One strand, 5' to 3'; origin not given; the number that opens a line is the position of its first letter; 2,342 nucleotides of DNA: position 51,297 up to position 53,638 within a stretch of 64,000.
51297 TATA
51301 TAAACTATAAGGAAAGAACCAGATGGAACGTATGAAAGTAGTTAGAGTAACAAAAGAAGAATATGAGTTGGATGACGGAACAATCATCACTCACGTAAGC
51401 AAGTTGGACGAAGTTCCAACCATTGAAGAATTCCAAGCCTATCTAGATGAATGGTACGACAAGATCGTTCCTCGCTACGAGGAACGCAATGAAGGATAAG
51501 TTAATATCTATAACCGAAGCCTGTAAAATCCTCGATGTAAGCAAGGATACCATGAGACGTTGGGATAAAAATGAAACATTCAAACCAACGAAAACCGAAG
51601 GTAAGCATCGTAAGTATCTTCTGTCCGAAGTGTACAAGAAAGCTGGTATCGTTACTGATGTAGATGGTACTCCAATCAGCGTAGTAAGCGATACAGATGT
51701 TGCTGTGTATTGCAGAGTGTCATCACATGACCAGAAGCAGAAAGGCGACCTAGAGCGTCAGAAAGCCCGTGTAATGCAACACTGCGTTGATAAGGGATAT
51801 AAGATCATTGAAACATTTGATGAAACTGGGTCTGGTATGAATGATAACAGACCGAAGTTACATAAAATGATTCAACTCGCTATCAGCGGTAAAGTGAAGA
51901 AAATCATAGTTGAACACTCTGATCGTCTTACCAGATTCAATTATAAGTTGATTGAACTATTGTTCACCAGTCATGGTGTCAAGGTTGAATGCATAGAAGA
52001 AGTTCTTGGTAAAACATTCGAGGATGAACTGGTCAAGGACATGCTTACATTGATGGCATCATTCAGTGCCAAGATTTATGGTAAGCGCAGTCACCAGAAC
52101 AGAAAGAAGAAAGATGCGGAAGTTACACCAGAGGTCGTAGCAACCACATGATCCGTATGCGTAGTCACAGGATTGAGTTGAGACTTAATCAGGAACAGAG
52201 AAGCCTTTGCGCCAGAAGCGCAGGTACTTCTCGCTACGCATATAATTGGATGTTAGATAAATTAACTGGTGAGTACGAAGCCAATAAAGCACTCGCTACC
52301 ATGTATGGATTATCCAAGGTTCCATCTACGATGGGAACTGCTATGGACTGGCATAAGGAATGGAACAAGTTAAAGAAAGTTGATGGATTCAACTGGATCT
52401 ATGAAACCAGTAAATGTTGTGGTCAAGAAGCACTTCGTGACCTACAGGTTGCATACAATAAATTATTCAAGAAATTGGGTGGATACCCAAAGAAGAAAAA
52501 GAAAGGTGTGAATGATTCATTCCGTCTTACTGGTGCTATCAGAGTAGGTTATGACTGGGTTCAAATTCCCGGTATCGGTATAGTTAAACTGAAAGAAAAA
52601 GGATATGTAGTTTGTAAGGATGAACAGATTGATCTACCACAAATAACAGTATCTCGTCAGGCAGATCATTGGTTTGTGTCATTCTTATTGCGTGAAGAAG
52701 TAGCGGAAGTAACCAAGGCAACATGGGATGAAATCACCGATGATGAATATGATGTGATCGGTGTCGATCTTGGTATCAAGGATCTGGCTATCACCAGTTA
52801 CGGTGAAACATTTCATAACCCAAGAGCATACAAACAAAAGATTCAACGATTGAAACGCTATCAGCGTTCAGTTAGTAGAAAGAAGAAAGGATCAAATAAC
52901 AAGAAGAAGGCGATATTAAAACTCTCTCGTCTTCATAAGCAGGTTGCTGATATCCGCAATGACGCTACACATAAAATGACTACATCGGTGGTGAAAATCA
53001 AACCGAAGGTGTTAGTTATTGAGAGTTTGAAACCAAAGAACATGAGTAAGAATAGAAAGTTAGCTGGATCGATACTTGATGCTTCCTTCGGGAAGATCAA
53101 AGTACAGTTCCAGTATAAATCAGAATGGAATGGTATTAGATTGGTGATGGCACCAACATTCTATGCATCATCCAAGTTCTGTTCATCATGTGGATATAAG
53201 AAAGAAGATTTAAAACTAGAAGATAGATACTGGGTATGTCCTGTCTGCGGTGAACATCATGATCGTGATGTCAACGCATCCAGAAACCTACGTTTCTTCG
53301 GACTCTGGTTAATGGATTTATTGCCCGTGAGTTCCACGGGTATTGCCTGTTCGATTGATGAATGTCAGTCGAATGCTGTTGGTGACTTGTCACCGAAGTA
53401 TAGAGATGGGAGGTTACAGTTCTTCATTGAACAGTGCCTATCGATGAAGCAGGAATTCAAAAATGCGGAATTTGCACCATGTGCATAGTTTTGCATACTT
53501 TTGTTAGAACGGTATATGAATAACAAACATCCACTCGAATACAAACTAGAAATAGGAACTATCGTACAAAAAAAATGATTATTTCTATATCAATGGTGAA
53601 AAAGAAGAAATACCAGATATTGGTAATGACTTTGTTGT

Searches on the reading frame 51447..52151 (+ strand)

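Call 60: search_protein_families(library=pfam, proteins=[window:51447-52151:+], max_evalue=0.01)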
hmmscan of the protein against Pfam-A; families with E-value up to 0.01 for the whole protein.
window:51447-52151:+ (234 aa): 7 families
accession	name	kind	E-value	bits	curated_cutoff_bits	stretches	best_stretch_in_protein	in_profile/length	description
PF00239.26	Resolvase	-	2.4e-25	89.8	23.3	1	85-224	1-141/145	Resolvase, N terminal domain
PF12728.13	HTH_17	-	4.7e-07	30.4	27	1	20-62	2-43/51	Helix-turn-helix domain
PF13411.12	MerR_1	-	1.6e-06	28.5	21.6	1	21-57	2-38/69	MerR HTH family regulatory protein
PF00376.29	MerR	-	1.1e-05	25.6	28.2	1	21-57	1-38/38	MerR family regulatory protein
PF13551.12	HTH_29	-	0.0048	17.4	28.1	0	21-39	14-32/64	Winged helix-turn helix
PF01710.22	HTH_Tnp_IS630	-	0.0066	16.9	21.3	0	21-58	20-57/119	Transposase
PF13518.12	HTH_28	-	0.0074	16.8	25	0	15-42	9-35/52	Helix-turn-helix domain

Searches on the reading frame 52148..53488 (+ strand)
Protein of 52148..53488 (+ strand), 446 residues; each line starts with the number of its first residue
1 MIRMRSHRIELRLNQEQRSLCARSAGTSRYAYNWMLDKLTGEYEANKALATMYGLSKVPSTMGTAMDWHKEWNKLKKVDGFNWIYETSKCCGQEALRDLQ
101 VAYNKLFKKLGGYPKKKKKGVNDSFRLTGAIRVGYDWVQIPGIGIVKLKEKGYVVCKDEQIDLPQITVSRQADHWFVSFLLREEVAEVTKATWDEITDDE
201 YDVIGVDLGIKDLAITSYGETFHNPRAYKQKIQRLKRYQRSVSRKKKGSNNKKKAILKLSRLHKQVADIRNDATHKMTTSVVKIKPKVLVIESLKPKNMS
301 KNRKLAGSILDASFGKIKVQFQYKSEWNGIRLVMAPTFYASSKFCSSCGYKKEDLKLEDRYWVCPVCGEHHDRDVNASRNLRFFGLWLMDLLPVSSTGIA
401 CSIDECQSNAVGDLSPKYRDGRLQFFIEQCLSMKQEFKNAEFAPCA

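Call 11: search_protein_families(library=pfam, proteins=[window:52148-53488:+])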
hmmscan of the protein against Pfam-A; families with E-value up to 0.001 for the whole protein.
window:52148-53488:+ (446 aa): 4 families
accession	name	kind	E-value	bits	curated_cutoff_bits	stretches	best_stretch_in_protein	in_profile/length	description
PF01385.25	OrfB_IS605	-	2.3e-23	83.1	30.5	1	202-302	17-119/120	Probable transposase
PF07282.18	Cas12f1-like_TNB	-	2.7e-20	72.7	26.3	1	314-381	1-60/60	Cas12f1-like, TNB domain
PF12323.14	HTH_OrfB_IS605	-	1.5e-10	40.8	21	1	1-47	1-46/47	Helix-turn-helix domain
PF07851.19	TMEM120A-B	-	0.00017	21.4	29.8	1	224-345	17-139/324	TMEM120A/B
